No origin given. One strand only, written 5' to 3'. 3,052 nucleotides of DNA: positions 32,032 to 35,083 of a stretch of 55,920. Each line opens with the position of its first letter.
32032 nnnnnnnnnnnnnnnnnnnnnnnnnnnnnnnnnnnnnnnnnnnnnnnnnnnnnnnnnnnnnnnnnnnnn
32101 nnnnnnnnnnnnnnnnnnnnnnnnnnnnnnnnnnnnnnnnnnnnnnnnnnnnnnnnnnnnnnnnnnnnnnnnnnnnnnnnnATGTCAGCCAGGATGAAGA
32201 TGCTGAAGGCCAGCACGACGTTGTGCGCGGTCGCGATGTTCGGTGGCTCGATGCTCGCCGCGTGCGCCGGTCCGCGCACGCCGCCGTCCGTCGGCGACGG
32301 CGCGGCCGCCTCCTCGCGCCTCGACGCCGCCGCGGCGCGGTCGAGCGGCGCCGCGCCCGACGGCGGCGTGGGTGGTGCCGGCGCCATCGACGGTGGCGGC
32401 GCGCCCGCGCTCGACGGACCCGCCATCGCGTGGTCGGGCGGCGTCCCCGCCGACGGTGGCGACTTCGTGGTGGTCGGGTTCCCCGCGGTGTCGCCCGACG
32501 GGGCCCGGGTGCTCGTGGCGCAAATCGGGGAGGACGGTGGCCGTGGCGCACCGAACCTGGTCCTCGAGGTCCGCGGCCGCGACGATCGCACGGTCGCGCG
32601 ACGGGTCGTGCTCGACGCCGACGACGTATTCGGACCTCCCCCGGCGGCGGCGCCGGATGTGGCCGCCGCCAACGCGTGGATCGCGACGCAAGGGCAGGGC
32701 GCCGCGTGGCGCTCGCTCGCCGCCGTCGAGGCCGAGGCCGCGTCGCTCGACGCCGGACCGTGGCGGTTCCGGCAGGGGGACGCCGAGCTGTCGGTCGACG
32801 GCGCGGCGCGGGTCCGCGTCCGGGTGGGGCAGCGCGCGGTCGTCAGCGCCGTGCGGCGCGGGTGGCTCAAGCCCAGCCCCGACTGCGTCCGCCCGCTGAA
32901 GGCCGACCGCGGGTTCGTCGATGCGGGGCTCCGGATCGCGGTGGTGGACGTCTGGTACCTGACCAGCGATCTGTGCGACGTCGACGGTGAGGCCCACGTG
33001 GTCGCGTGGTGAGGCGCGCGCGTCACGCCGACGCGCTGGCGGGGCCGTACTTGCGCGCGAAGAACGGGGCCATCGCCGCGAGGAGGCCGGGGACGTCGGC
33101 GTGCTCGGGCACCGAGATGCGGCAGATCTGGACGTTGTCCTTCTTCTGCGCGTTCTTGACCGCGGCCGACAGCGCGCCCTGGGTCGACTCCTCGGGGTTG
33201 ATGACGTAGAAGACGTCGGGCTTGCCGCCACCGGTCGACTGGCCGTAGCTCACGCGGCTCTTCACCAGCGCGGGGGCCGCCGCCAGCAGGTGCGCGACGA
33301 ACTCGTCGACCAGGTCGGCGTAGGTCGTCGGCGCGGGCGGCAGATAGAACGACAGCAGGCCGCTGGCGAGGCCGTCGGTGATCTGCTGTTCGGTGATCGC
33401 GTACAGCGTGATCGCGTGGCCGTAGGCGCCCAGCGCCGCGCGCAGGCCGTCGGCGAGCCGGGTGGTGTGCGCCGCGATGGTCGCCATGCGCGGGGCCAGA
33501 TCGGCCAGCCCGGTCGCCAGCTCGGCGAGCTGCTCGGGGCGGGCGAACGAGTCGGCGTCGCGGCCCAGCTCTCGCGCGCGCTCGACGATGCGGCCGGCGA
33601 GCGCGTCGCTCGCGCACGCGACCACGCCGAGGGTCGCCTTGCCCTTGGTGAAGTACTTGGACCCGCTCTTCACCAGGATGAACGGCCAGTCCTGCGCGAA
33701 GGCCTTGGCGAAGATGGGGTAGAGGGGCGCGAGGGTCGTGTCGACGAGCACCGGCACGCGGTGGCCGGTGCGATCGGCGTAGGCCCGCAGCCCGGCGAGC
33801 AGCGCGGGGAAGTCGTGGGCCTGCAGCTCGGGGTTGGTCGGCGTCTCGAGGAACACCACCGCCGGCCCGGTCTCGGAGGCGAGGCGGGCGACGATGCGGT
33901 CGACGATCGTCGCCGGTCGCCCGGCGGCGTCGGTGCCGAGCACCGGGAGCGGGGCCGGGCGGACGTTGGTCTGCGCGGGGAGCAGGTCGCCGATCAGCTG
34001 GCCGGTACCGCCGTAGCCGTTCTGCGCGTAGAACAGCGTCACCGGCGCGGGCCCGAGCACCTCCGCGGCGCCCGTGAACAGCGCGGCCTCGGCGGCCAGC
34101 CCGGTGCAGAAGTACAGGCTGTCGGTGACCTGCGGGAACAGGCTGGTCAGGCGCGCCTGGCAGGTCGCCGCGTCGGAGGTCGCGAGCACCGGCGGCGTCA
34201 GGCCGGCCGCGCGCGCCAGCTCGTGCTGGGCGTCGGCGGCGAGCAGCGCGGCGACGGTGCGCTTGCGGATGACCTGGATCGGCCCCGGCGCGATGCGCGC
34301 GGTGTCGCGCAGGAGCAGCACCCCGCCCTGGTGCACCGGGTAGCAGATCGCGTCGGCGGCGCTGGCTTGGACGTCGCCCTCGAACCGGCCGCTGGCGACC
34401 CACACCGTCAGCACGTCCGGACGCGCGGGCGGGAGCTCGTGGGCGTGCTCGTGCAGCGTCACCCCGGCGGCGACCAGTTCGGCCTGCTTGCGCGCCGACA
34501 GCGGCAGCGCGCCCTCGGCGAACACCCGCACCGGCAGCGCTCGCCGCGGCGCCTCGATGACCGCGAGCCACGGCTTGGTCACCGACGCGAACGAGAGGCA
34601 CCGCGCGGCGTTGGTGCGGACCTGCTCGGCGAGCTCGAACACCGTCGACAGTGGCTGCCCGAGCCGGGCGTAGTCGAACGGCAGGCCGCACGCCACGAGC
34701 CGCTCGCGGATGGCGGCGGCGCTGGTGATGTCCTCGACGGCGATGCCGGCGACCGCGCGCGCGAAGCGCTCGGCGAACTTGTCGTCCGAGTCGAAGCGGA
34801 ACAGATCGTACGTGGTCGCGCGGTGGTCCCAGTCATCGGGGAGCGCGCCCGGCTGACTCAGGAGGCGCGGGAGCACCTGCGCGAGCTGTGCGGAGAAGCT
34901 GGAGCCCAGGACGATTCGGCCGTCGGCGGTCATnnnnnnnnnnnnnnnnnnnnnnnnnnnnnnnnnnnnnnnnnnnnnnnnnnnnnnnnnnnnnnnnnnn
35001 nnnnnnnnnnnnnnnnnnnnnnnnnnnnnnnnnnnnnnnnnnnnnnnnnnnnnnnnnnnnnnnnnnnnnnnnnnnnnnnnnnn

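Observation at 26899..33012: Mosaic segmental duplication: TetR 3' end, lipoprotein leader/signal, and Kazal-like small protein present in two or three rearranged copies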

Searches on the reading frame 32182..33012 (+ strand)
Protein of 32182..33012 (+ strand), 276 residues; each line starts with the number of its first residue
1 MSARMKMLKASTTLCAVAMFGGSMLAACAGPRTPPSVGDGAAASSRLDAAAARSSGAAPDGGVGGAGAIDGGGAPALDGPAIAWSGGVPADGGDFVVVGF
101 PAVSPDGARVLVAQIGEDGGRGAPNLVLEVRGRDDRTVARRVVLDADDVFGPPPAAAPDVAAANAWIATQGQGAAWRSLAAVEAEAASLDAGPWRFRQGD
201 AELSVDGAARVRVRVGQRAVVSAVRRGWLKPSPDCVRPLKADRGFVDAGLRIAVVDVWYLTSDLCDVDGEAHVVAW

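Call 9: search_protein_families(library=pfam, proteins=[window:32182-33012:+], max_evalue=0.01)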
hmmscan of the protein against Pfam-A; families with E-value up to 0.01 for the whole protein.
window:32182-33012:+ (276 aa): 1 family
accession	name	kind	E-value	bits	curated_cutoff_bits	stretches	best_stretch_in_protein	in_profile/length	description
PF05363.17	Herpes_US12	-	0.0066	17.6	21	0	129-172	30-73/86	Herpesvirus US12 family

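Call 33: find_homologous_proteins(query=window:32182-33012:+)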
Query window:32182-33012:+ (276 aa): 2 proteins with E <= 0.001 among 8000 candidates.
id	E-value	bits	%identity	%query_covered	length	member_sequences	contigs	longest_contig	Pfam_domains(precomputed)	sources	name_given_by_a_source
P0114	2.6e-169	580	100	100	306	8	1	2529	-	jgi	-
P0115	4.6e-16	77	35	74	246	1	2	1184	-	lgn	-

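Call 44: search_protein_families(library=ncbifam, proteins=[window:32182-33012:+], max_evalue=0.01)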
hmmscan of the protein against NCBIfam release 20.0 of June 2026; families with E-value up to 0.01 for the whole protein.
window:32182-33012:+ (276 aa): 0 families

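Call 47: find_encoding_contigs(protein=P0115, flank=10000, max_places=2)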
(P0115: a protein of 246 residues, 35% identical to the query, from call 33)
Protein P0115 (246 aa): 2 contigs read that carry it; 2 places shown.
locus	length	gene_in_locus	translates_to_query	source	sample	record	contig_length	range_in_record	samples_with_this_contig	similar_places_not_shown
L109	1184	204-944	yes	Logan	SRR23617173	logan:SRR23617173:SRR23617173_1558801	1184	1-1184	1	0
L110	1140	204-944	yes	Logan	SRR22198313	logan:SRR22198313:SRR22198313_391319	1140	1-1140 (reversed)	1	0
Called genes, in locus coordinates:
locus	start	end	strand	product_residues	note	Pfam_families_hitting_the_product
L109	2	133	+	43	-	?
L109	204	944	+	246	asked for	-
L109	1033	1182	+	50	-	?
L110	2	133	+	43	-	?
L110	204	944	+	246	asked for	-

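Call 60: search_protein_representatives(alignment_id=A3)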
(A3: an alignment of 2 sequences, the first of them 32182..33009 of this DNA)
Query: 2 sequences, 294 profile positions. Proteins with E-value up to 0.001 (for the whole library): 306; up to 1e-10: 175; up to 1e-30: 41. The best 150 are listed.
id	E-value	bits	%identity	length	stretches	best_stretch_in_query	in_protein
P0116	2.2e-67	243.9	-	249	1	66-294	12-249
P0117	2.4e-48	181.4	-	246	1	42-294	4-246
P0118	1.1e-47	179.3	-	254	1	64-294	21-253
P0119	8.0e-47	176.4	-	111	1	179-294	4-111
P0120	8.4e-47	176.3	-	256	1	49-294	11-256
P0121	8.1e-45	169.8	-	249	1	47-294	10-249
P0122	2.1e-44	168.5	-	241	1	47-294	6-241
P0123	2.7e-44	168.1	-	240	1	48-294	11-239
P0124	1.4e-41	159.2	-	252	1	50-294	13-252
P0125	3.8e-41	157.8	-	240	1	45-294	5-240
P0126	4.4e-38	147.7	-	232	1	71-294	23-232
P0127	1.0e-37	146.5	-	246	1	64-294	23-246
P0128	4.2e-37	144.5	-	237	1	42-294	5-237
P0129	1.9e-36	142.3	-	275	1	49-294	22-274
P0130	2.1e-35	138.9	-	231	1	64-294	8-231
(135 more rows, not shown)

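Call 76: predict_structure(alignment_id=A5)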
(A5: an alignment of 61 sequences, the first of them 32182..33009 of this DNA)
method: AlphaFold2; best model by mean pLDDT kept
length: 276 residues; sequences in the alignment: 61
mean_pLDDT: 78.8   pTM: 0.70
mean pLDDT of the five models: 78.8, 78.4, 77.9, 77.8, 77.7
residues with pLDDT >= 90: 131; 70-90: 49; 50-70: 61; < 50: 35
segments of 3 or more residues with pLDDT < 50: 39-53, 64-73
pLDDT, mean of each block of 10 residues (from residue 1): 58 56 56 59 41 50 45 62 78 87 96 85 89 98 84 73 94 88 79 91 95 98 95 83 95 95 85 98
secondary structure, 60 per line:
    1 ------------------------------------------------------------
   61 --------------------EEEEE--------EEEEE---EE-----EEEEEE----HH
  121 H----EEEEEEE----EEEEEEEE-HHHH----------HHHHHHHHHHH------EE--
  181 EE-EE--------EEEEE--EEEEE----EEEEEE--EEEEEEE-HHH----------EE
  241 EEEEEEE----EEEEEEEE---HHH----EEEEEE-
elements in order: E81-85 E94-98 E109-114 E126-132 E137-144 H146-149 H160-170 E194-198 E201-205 E210-215 E218-224 E239-247 E252-259 E270-275

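Call 82: search_protein_families(library=pfam, proteins=[window:32182-33012:+], max_evalue=5)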
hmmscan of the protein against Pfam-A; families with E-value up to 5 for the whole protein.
window:32182-33012:+ (276 aa): 1 family
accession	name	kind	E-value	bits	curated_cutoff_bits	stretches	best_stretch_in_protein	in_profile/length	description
PF05363.17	Herpes_US12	-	0.0066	17.6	21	1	129-172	30-73/86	Herpesvirus US12 family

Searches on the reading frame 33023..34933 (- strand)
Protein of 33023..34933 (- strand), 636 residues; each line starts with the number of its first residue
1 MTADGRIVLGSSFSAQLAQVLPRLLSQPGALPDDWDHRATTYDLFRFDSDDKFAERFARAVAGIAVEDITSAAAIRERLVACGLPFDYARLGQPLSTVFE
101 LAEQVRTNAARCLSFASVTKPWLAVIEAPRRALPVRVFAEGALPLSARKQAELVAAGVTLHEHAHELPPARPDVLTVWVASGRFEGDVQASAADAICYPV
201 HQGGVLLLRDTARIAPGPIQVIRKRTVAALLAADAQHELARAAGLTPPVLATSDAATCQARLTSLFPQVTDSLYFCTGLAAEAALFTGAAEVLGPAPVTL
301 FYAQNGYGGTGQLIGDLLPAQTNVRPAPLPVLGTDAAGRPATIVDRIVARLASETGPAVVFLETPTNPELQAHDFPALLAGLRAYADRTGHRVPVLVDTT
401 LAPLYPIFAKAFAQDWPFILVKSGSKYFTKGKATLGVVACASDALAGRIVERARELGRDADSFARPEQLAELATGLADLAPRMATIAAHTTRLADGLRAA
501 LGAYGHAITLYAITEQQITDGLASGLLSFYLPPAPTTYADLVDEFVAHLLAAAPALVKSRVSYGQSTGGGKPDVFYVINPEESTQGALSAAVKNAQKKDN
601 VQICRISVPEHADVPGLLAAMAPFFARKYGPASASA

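Call 9: search_protein_families(library=pfam, proteins=[window:33023-34933:-], max_evalue=0.01)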
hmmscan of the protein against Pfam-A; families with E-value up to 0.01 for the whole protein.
window:33023-34933:- (636 aa): 1 family
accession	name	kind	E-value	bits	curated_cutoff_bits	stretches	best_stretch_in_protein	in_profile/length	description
PF01053.26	Cys_Met_Meta_PP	-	2.3e-10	40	27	1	342-499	125-268/381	Cys/Met metabolism PLP-dependent enzyme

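Call 29: find_related_loci(query=window:33023-34933:-, collection=genome_contigs, flank=10000)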
Query window:33023-34933:- (636 aa) in genome_contigs; peptide patterns used: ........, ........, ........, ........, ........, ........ (x = any residue, [..] = any of these).
146 stretches matched a pattern; 85 encode a relative of the query (tblastn E <= 1e-3); the best 80 are kept; 79 distinct loci.
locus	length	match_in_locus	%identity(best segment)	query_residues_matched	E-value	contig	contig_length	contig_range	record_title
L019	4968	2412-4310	82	1-633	0e+0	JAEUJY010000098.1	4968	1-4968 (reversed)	MAG: Myxococcales bacterium isolate new MAG-81 k141_388407, whole genome shotgun sequence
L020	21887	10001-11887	70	2-629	0e+0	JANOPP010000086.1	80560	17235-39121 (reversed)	MAG: Myxococcales bacterium isolate VAR_4_metabat_47_sub VAR_4_k141_2556241, whole genome shotgun sequence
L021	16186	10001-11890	72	1-630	0e+0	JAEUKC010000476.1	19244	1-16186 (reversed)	MAG: Myxococcales bacterium isolate new MAG-85 k141_1366809, whole genome shotgun sequence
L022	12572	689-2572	70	5-629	0e+0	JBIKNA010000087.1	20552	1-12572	MAG: Polyangiaceae bacterium isolate ME2014-09-17_3300042434_group5_bin80 Rohwer_bin1490_scaffold_998_c1, whole genome s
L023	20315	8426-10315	69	4-631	0e+0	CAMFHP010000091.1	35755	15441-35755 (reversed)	MAG: uncultured Myxococcaceae bacterium isolate SRR9109402_bin.20_metaWRAP_v1.3_MAG genome assembly, contig: ERZ12289980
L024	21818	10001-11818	71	8-629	0e+0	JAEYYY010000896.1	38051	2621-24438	MAG: Proteobacteria bacterium isolate OH_CBlB_71 k127_2541789, whole genome shotgun sequence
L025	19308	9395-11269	71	4-630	0e+0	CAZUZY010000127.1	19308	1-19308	MAG TPA_asm: uncultured Polyangiales bacterium isolate binchicken_co284_134 genome assembly, contig: NODE_3026_length_19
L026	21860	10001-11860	69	5-630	0e+0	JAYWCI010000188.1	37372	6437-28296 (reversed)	MAG: Kofleriaceae bacterium isolate GL94_UP_concoct_149 GL94_UP_concoct_149_187, whole genome shotgun sequence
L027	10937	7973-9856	71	3-629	0e+0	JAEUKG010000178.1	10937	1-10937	MAG: Myxococcales bacterium isolate new MAG-89 k141_630392, whole genome shotgun sequence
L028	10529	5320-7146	70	11-627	0e+0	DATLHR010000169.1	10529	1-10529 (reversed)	MAG TPA_asm: Kofleriaceae bacterium isolate SMAG_U13645 k141_289551, whole genome shotgun sequence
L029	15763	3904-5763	71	9-629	0e+0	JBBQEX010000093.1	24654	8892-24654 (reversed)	MAG: Haliangiales bacterium isolate Co_metawrap_1071 Cmw_1071_k141_4918382_length_24654_cov_13.9958, whole genome shotgu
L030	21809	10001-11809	69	13-629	0e+0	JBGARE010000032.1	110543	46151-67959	MAG: Kofleriaceae bacterium isolate MAG_AAO_AS.67 AAOAS-67_NODE_32_length_110543_cov_7.543896, whole genome shotgun sequ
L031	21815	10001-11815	70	13-629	0e+0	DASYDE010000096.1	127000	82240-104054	MAG TPA_asm: Kofleriaceae bacterium isolate SMAG_U4951 k141_4008873, whole genome shotgun sequence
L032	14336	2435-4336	70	1-636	0e+0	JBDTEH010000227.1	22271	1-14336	MAG: Kofleriaceae bacterium isolate cluster2_bin.199 k127_1692056, whole genome shotgun sequence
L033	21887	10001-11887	67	3-631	0e+0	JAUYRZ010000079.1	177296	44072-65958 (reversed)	MAG: Archangium sp. isolate C5_metabat.bin.21 C5_k141_320536, whole genome shotgun sequence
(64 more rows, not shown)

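Call 44: search_protein_families(library=ncbifam, proteins=[window:33023-34933:-], max_evalue=0.01)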
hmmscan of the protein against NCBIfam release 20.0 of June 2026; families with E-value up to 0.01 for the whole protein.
window:33023-34933:- (636 aa): 12 families
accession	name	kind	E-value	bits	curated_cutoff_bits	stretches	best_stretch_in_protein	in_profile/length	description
NF006097.0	PRK08249.1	equivalog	6.2e-06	24.8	600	1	272-456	84-241/402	cystathionine gamma-synthase family protein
NF005455.0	PRK07049.1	equivalog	3.4e-05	22.8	504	1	259-489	89-300/427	cystathionine gamma-synthase family protein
TIGR01329.1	cysta_beta_ly_E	equivalog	6.1e-05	21.9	487.5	1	340-448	117-219/383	cystathionine beta-lyase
NF006347.0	PRK08574.1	equivalog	0.00018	20.4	477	1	268-457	67-230/385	cystathionine gamma-synthase family protein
TIGR01328.1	met_gam_lyase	equivalog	0.0006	18.8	549.7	1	338-497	128-274/391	methionine gamma-lyase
NF005871.0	PRK07811.1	equivalog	0.0012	17.5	513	1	270-430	77-211/389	cystathionine gamma-synthase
NF005758.0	PRK07582.1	equivalog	0.0016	17.3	440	1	273-455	74-227/372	cystathionine gamma-lyase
NF005026.0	PRK06434.1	equivalog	0.0021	17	634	0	358-498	150-276/385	cystathionine gamma-lyase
TIGR01326.1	OAH_OAS_sulfhy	subfamily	0.0033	16.2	495.1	1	358-438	144-215/418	O-acetylhomoserine aminocarboxypropyltransferase/cysteine synthase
NF005047.0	PRK06460.1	equivalog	0.0034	16.3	501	1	356-497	130-258/376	hypothetical protein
NF006095.0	PRK08247.1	equivalog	0.0049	15.7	585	0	348-458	131-231/369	methionine biosynthesis PLP-dependent protein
NF005696.0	PRK07504.1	equivalog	0.0066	15.3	675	0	358-496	152-278/397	O-succinylhomoserine sulfhydrylase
